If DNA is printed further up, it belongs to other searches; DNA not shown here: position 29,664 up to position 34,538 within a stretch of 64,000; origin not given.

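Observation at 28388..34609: Intact type II-C cas9-cas1-cas2 plus tracrRNA, but the CRISPR array is a single degenerate repeat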

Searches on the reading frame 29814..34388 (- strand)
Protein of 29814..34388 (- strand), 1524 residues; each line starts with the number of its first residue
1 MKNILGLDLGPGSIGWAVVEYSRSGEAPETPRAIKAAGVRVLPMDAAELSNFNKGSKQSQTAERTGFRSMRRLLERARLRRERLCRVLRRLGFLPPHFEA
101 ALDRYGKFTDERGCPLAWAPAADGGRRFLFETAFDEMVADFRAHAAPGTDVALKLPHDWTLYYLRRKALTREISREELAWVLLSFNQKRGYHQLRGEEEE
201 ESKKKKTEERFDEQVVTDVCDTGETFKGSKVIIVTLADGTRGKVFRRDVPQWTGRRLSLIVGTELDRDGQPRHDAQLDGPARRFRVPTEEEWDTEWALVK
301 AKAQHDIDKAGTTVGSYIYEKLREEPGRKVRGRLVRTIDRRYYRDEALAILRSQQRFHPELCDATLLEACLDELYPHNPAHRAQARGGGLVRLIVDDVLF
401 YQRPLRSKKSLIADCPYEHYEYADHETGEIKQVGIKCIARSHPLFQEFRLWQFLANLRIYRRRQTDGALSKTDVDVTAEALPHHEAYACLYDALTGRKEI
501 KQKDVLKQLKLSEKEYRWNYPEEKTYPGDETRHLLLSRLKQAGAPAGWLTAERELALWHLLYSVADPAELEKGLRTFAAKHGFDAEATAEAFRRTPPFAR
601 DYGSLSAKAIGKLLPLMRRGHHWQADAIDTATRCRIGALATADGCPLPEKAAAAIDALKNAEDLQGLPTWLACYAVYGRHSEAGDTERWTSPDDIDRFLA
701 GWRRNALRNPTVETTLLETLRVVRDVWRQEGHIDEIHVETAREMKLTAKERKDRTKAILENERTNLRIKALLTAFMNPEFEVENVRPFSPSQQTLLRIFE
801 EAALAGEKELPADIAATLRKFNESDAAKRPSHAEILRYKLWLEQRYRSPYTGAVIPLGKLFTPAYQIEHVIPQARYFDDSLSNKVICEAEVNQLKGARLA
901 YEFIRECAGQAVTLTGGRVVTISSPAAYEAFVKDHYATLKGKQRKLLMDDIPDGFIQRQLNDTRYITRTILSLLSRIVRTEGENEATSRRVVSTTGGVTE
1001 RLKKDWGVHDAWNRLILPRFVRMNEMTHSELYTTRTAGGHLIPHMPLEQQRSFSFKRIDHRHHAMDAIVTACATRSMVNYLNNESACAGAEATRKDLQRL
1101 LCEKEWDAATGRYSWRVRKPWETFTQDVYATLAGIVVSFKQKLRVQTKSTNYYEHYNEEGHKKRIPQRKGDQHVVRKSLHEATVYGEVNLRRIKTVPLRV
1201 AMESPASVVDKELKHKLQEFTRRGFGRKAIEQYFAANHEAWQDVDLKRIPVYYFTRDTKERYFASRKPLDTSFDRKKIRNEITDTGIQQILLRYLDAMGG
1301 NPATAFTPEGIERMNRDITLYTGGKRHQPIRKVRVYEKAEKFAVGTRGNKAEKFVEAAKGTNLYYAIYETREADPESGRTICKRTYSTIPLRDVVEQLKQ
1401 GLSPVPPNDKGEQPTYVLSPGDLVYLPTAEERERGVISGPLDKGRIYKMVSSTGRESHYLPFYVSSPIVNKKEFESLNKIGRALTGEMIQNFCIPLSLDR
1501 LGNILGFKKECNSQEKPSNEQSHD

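Call 6: search_protein_families(library=ncbifam, proteins=[window:29814-34388:-])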
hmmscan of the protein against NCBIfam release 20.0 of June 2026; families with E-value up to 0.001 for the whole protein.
window:29814-34388:- (1524 aa): 2 families
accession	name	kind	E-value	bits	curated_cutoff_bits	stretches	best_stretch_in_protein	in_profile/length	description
TIGR01865.2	cas_Csn1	equivalog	2e-119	400.5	100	1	4-1192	2-857/1070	type II CRISPR RNA-guided endonuclease Cas9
NF049971.1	CRISPR_Cas9d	exception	4.8e-17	61.9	375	1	735-1167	435-812/986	type II CRISPR RNA-guided endonuclease Cas9d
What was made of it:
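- Checked: cas genes. cas9 is 34388..29814 (-), 1524 aa, and matches TIGR01865 at 2e-119 (call 6).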

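Call 9: find_encoding_contigs(protein=window:29814-34388:-, flank=10000, max_places=10)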
Protein window:29814-34388:- (1524 aa): 1 contig read that carries it; 1 place shown.
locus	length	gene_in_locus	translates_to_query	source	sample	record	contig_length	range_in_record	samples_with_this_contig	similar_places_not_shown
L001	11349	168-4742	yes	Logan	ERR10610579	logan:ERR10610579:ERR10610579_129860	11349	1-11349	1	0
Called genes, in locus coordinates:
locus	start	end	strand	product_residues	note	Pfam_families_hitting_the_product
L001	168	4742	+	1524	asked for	PF16593:Cas9-BH (faint), PF13395:HNH_4, PF18541:RuvC_III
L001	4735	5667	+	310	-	PF01867:Cas_Cas1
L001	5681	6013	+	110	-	PF09827:CRISPR_Cas2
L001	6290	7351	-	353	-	-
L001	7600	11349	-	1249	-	?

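Call 12: find_homologous_proteins(query=window:29814-34388:-, max_evalue=1e-50)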
Query window:29814-34388:- (1524 aa): 6531 proteins with E <= 1e-50 among 8000 candidates; the best 120 are listed.
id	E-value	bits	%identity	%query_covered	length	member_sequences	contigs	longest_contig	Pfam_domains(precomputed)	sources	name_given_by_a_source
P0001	0.0e+0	3326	94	100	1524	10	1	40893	PF13395.13,PF16593.12,PF18541.8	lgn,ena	-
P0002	0.0e+0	3160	90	100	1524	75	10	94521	PF13395.13,PF16593.12,PF18541.8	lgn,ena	-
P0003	0.0e+0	2686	77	100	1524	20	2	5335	PF13395.13,PF18541.8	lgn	-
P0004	0.0e+0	2066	62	99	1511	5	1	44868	PF13395.13,PF16593.12,PF18541.8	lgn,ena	-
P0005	0.0e+0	2052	61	99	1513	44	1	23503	PF13395.13,PF18541.8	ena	-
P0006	0.0e+0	2032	61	99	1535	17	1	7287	PF13395.13,PF18541.8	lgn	-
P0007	0.0e+0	2009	61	99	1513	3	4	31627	PF13395.13,PF16593.12,PF18541.8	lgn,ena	-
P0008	0.0e+0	1944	57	99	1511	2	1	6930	PF13395.13,PF16593.12,PF18541.8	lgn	-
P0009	0.0e+0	1944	57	99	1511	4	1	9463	PF13395.13,PF16593.12,PF18541.8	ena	-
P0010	0.0e+0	1936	56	99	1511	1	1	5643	PF13395.13,PF16593.12,PF18541.8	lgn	-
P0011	0.0e+0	1935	56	99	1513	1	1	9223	PF13395.13,PF16593.12,PF18541.8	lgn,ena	-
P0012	0.0e+0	1934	57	99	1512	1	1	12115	PF13395.13,PF16593.12,PF18541.8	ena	-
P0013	0.0e+0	1933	57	99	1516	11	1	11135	PF13395.13,PF16593.12,PF18541.8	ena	-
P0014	0.0e+0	1931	53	92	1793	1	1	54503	PF13395.13,PF16593.12,PF18541.8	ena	-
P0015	0.0e+0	1929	57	99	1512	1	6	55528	PF13395.13,PF16593.12,PF18541.8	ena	-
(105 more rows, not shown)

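Call 13: find_encoding_contigs(protein=P0001, flank=10000, max_places=6)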
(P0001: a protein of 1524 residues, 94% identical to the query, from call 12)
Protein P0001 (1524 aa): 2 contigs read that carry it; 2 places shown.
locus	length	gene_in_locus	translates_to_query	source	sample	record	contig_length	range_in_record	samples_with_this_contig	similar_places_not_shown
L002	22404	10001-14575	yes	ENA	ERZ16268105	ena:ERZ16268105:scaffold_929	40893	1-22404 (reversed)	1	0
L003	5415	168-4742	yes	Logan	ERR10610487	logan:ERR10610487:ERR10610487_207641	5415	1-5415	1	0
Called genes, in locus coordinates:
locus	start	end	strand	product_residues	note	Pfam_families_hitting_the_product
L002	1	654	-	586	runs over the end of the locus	PF01343:Peptidase_S49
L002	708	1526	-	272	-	PF03372:Exo_endo_phos, PF14529:Exo_endo_phos_2 (faint)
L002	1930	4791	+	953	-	PF13620:CarboxypepD_reg, PF13715:CarbopepD_reg_2 (faint), PF14905:OMP_b-brl_3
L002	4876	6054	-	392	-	PF02518:HATPase_c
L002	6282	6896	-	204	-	PF01926:MMR_HSR1, PF02421:FeoB_N (weak), PF03193:RsgA_GTPase (faint)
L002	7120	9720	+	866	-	PF13385:Laminin_G_3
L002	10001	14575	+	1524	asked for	PF16593:Cas9-BH (faint), PF13395:HNH_4, PF18541:RuvC_III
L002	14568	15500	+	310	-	PF01867:Cas_Cas1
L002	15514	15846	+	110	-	PF09827:CRISPR_Cas2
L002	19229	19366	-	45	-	-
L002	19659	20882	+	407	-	PF17293:Arm-DNA-bind_5 (weak), PF13102:Phage_int_SAM_5, PF00589:Phage_integrase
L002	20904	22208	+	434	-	PF17293:Arm-DNA-bind_5 (weak), PF13102:Phage_int_SAM_5, PF00589:Phage_integrase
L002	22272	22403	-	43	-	?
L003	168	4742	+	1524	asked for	PF16593:Cas9-BH (faint), PF13395:HNH_4, PF18541:RuvC_III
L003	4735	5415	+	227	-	?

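Call 14: find_encoding_contigs(protein=P0002, flank=10000, max_places=10)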
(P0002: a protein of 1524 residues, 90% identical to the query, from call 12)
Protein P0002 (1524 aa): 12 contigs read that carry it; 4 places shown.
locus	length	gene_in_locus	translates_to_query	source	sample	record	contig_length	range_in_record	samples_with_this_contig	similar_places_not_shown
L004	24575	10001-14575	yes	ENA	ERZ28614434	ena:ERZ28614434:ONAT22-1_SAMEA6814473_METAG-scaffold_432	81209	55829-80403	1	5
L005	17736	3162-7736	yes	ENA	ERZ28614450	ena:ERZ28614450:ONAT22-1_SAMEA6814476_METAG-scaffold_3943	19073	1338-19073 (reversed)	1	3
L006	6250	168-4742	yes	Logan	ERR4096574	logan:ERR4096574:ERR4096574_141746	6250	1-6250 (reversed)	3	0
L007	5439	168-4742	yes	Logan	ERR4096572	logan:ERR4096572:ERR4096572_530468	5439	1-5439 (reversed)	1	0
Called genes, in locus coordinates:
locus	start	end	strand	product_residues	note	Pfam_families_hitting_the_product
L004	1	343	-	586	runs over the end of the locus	PF01343:Peptidase_S49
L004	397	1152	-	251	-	PF03372:Exo_endo_phos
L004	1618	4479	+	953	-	PF13620:CarboxypepD_reg, PF13715:CarbopepD_reg_2 (weak), PF14905:OMP_b-brl_3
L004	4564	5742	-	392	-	PF02518:HATPase_c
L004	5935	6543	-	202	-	PF01926:MMR_HSR1, PF02421:FeoB_N (weak), PF03193:RsgA_GTPase (faint)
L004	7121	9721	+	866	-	PF13385:Laminin_G_3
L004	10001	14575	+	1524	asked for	PF16593:Cas9-BH (weak), PF13395:HNH_4, PF18541:RuvC_III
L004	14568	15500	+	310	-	PF01867:Cas_Cas1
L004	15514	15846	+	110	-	PF09827:CRISPR_Cas2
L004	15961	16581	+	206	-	-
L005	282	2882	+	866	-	PF13385:Laminin_G_3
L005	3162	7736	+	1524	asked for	PF16593:Cas9-BH (weak), PF13395:HNH_4, PF18541:RuvC_III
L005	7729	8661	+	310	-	PF01867:Cas_Cas1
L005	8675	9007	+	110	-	PF09827:CRISPR_Cas2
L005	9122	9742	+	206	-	-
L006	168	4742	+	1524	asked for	PF16593:Cas9-BH (weak), PF13395:HNH_4, PF18541:RuvC_III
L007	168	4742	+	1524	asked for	PF16593:Cas9-BH (weak), PF13395:HNH_4, PF18541:RuvC_III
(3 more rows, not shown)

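Call 15: find_encoding_contigs(protein=P0003, flank=10000, max_places=6)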
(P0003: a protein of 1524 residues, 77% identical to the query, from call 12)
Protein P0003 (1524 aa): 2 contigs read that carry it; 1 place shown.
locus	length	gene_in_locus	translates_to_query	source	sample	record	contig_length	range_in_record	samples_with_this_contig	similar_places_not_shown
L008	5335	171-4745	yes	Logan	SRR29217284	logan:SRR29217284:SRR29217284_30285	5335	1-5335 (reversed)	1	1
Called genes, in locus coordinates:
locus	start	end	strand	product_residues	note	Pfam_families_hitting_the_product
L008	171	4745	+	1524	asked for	PF13395:HNH_4, PF18541:RuvC_III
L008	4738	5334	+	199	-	?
